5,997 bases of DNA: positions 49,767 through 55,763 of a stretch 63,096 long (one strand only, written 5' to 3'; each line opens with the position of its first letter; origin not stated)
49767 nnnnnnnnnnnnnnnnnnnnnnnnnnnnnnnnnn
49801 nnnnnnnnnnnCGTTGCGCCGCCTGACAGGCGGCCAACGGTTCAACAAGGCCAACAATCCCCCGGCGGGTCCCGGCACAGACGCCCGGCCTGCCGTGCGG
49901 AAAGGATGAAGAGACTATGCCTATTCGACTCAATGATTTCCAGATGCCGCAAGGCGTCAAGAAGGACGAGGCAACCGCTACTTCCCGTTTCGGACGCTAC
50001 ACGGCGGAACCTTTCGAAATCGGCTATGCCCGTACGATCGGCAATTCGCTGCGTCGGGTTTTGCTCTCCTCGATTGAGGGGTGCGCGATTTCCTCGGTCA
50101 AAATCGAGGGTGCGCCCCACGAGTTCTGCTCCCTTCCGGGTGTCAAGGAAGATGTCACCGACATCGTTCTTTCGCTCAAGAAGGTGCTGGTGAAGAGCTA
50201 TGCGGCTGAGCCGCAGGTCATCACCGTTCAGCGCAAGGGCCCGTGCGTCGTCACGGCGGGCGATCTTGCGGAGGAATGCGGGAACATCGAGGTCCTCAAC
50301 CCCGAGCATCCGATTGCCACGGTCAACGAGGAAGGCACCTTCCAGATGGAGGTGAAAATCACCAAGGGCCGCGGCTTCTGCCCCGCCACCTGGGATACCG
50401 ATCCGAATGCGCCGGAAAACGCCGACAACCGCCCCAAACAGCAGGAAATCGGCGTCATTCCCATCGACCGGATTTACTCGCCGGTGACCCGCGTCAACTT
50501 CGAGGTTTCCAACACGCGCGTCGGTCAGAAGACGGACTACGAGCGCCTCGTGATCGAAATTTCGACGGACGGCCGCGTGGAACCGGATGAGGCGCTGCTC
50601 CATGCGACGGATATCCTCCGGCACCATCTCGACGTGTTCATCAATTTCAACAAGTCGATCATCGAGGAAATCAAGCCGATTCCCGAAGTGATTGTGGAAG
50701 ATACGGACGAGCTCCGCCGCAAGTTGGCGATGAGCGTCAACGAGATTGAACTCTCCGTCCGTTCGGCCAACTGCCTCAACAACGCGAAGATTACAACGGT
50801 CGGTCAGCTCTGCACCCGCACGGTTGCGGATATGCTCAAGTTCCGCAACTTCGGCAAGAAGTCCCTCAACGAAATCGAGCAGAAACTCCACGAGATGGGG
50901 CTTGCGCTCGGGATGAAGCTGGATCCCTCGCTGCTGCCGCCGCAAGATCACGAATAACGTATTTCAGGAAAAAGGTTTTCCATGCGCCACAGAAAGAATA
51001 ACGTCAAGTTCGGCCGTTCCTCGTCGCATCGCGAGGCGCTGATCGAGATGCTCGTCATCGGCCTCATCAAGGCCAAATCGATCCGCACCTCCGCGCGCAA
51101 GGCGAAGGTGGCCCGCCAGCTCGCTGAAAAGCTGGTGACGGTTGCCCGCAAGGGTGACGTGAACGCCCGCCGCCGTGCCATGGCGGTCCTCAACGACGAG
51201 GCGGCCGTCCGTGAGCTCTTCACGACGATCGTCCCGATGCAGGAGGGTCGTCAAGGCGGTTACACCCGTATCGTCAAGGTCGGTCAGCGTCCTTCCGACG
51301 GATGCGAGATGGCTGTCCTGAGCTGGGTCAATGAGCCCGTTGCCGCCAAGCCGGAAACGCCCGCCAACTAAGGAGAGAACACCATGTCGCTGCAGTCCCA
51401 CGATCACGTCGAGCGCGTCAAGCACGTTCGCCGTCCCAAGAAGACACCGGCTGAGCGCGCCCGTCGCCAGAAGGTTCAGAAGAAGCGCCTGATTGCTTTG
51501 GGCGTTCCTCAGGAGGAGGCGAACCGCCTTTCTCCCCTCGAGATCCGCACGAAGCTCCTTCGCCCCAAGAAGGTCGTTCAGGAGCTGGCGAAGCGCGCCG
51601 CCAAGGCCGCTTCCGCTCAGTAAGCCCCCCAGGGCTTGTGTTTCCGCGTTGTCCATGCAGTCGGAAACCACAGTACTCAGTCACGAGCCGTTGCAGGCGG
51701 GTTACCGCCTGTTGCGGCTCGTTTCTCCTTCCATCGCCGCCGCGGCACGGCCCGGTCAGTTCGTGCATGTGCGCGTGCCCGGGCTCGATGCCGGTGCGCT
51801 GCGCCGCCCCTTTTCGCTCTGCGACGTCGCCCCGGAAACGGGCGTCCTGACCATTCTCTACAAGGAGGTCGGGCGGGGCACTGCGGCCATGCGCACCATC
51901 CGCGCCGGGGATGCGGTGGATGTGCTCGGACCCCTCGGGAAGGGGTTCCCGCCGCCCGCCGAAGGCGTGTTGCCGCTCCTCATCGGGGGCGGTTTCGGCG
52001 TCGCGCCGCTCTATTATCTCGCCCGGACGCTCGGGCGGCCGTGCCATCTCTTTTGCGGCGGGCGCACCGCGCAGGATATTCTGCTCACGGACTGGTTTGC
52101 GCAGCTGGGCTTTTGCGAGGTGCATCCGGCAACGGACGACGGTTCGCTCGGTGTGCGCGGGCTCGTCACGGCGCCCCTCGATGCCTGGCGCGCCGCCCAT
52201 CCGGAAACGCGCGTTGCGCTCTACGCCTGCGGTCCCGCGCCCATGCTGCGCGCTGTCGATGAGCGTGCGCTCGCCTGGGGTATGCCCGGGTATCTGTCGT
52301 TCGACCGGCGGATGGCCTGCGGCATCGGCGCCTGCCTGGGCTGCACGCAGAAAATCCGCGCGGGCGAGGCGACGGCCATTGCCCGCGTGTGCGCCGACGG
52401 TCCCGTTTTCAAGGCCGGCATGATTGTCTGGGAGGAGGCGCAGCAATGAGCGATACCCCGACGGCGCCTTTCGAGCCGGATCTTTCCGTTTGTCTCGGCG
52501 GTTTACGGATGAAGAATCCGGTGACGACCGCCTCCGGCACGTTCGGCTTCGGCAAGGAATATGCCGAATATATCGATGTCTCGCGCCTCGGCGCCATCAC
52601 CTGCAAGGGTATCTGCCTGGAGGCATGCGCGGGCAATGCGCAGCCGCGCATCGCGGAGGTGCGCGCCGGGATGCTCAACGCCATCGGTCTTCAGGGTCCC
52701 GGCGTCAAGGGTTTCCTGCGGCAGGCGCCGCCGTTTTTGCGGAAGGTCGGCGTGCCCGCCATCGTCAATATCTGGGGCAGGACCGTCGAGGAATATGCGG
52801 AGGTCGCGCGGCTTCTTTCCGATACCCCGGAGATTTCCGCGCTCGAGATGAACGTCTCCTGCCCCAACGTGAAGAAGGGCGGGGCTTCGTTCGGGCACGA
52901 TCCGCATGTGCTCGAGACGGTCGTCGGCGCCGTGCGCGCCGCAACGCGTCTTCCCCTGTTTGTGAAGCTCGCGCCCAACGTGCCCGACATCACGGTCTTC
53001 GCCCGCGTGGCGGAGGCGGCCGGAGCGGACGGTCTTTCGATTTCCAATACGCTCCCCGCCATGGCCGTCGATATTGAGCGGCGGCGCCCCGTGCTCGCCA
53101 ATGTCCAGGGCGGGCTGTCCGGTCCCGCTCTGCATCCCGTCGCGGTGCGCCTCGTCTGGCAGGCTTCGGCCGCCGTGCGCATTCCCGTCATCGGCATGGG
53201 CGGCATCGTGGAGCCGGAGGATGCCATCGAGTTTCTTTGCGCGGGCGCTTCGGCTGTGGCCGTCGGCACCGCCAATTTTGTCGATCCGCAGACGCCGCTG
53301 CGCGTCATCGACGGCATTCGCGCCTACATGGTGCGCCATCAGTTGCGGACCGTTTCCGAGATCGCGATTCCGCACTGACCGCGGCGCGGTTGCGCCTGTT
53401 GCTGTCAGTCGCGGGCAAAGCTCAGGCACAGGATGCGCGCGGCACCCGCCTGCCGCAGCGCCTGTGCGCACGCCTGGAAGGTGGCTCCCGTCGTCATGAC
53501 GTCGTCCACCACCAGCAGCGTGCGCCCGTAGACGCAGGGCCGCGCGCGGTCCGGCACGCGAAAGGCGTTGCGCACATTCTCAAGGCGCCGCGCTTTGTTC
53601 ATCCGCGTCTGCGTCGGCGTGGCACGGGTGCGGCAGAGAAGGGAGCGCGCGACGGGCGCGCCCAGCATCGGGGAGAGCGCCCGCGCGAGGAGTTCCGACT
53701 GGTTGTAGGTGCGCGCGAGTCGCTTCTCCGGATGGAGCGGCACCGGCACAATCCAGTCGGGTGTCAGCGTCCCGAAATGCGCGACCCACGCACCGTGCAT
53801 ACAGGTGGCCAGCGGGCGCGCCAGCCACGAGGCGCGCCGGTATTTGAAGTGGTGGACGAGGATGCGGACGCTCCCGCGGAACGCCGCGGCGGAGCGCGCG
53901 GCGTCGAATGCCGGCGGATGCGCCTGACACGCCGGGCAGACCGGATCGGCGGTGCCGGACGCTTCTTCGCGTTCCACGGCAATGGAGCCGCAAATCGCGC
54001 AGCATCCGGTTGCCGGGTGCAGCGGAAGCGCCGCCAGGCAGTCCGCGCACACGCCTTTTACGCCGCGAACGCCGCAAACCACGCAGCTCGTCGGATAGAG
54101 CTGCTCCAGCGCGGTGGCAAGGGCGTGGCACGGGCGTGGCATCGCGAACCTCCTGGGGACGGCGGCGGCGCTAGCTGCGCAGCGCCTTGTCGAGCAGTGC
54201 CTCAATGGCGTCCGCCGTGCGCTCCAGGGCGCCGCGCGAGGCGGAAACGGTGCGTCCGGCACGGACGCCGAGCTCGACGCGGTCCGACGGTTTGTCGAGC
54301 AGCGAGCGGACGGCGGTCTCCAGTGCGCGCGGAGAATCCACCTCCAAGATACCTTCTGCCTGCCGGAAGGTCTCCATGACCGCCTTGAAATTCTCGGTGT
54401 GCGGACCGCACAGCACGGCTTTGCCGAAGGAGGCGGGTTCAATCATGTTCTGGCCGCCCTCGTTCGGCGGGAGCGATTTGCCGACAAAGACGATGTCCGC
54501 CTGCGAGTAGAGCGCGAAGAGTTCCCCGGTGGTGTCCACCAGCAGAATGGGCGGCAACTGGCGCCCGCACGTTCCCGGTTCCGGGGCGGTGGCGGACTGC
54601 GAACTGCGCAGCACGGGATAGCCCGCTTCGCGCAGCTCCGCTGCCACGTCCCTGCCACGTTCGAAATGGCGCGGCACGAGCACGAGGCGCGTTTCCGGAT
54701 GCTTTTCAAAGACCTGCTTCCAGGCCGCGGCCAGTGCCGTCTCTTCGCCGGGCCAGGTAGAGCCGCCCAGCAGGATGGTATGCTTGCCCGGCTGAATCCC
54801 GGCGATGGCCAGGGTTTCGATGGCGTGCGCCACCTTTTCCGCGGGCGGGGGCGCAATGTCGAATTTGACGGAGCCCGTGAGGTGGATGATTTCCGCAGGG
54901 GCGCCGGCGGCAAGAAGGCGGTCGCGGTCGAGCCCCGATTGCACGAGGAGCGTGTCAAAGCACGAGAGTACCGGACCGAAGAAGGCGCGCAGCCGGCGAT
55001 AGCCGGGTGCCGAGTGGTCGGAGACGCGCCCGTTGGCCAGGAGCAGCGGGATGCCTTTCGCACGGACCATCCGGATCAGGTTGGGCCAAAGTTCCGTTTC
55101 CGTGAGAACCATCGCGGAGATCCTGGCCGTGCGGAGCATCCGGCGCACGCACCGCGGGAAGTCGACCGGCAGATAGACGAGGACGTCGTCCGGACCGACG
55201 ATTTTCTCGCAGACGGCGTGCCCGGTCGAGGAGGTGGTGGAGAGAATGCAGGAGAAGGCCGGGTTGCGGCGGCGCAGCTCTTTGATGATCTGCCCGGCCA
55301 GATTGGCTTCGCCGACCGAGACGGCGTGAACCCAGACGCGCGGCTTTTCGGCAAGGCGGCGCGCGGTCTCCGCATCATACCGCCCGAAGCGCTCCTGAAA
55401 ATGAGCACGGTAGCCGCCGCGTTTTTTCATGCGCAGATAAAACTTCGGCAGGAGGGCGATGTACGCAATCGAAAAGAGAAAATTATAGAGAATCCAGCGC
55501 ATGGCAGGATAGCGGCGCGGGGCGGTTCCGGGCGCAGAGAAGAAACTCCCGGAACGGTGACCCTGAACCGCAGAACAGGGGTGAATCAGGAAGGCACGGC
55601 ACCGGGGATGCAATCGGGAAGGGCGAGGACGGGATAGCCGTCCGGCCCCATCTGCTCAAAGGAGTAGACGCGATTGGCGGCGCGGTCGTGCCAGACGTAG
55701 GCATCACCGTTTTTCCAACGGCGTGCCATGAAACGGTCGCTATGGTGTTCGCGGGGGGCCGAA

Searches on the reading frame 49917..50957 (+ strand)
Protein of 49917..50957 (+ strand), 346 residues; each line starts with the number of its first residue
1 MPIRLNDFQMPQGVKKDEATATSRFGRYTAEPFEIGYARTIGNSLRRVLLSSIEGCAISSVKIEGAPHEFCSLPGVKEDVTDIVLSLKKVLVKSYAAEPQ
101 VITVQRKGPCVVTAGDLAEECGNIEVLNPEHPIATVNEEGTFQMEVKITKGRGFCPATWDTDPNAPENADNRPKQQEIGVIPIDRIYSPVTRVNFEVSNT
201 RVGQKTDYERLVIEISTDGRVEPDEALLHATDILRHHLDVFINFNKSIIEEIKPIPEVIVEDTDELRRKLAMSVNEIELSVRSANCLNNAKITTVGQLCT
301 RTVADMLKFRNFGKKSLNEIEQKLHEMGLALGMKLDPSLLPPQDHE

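Call 8: search_protein_families(library=pfam, proteins=[window:49917-50957:+], max_evalue=0.001)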
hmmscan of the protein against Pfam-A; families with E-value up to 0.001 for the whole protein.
window:49917-50957:+ (346 aa): 3 families
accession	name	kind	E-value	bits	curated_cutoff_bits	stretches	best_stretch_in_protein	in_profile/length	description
PF03118.21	RNA_pol_A_CTD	-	1e-24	86.4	23.8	1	263-326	4-67/67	Bacterial RNA polymerase, alpha chain C terminal domain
PF01000.31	RNA_pol_A_bac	-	6e-23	81.8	33.9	1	61-188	1-119/119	RNA polymerase Rpb3/RpoA insert domain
PF01193.29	RNA_pol_L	-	2.9e-21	75.4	24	1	31-238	1-74/74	RNA polymerase Rpb3/Rpb11 dimerisation domain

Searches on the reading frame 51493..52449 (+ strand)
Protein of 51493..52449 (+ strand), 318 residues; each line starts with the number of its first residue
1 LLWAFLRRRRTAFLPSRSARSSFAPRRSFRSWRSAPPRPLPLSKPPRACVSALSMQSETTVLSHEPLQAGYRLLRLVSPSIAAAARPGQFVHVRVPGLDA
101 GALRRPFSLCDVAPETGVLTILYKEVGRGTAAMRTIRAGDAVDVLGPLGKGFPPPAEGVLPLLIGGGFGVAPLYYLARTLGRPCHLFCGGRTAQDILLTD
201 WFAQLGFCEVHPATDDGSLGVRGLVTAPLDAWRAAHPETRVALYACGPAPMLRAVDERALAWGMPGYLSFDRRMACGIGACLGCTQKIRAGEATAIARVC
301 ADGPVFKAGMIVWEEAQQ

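Call 8: search_protein_families(library=pfam, proteins=[window:51493-52449:+], max_evalue=0.001)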
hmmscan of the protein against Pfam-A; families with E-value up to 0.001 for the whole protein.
window:51493-52449:+ (318 aa): 3 families
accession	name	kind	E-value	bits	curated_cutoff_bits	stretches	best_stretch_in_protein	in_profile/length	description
PF10418.14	DHODB_Fe-S_bind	-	6.6e-14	51.8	23.9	1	272-310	2-39/41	Iron-sulfur cluster binding domain of dihydroorotate dehydrogenase B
PF00175.26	NAD_binding_1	-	5.6e-06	27.4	22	1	163-256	1-108/109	Oxidoreductase NAD-binding domain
PF00970.30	FAD_binding_6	-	0.00027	21.7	21.1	1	73-150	16-96/99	Oxidoreductase FAD-binding domain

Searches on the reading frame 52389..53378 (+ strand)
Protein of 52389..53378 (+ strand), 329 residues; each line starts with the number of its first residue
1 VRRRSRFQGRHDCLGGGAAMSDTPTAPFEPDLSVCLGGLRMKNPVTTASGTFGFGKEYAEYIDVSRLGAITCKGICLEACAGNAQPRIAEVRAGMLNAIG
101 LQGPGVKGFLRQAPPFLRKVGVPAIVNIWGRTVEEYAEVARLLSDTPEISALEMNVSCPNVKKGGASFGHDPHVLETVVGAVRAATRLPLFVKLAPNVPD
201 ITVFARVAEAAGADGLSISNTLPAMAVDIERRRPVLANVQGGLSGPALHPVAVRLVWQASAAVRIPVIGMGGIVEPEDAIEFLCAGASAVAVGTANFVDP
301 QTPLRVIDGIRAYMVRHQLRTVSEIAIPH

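Call 8: search_protein_families(library=pfam, proteins=[window:52389-53378:+], max_evalue=0.001)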
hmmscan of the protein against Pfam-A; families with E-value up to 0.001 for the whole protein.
window:52389-53378:+ (329 aa): 3 families
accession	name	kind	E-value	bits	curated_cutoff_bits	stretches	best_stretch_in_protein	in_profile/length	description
PF01180.27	DHO_dh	-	2.8e-74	250.4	27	1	33-314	3-291/291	Dihydroorotate dehydrogenase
PF01207.24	Dus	-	1.6e-08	34.5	20.4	1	123-216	55-155/311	Dihydrouridine synthase (Dus)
PF03060.21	NMO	-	4.9e-07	29.9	28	1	240-295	167-224/331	Nitronate monooxygenase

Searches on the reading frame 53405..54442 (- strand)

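Call 8: search_protein_families(library=pfam, proteins=[window:53405-54442:-], max_evalue=0.001)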
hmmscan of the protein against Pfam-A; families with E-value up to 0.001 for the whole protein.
window:53405-54442:- (345 aa): 2 families
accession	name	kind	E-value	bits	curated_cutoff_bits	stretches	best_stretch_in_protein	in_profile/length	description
PF00156.33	Pribosyltran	-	6e-06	26.1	26.3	1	289-340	79-121/158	Phosphoribosyl transferase domain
PF18912.6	DZR_2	-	1.2e-05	25.5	27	1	112-173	2-56/56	Double zinc ribbon domain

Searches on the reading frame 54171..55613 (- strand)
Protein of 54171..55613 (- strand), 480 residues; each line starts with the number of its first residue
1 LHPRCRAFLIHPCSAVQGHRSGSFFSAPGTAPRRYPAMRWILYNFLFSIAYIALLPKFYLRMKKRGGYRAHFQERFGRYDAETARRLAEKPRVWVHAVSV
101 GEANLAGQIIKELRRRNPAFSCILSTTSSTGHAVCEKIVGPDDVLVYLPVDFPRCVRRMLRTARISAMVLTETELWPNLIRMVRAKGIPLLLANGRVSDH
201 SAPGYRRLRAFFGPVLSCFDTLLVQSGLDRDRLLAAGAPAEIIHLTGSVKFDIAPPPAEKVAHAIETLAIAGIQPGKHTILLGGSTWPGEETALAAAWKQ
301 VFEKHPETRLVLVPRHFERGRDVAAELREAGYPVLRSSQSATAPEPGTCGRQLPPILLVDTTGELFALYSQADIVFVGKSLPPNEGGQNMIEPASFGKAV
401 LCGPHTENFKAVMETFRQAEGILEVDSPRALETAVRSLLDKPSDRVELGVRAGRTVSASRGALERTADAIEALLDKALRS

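Call 9: search_protein_families(library=pfam, proteins=[window:54171-55613:-], max_evalue=0.001)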
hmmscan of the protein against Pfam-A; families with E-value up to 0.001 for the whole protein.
window:54171-55613:- (480 aa): 1 family
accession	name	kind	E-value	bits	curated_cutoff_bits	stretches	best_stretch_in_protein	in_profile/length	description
PF04413.22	Glycos_transf_N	-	8.2e-58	195.3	23.9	1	71-253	2-179/179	3-Deoxy-D-manno-octulosonic-acid transferase (kdotransferase)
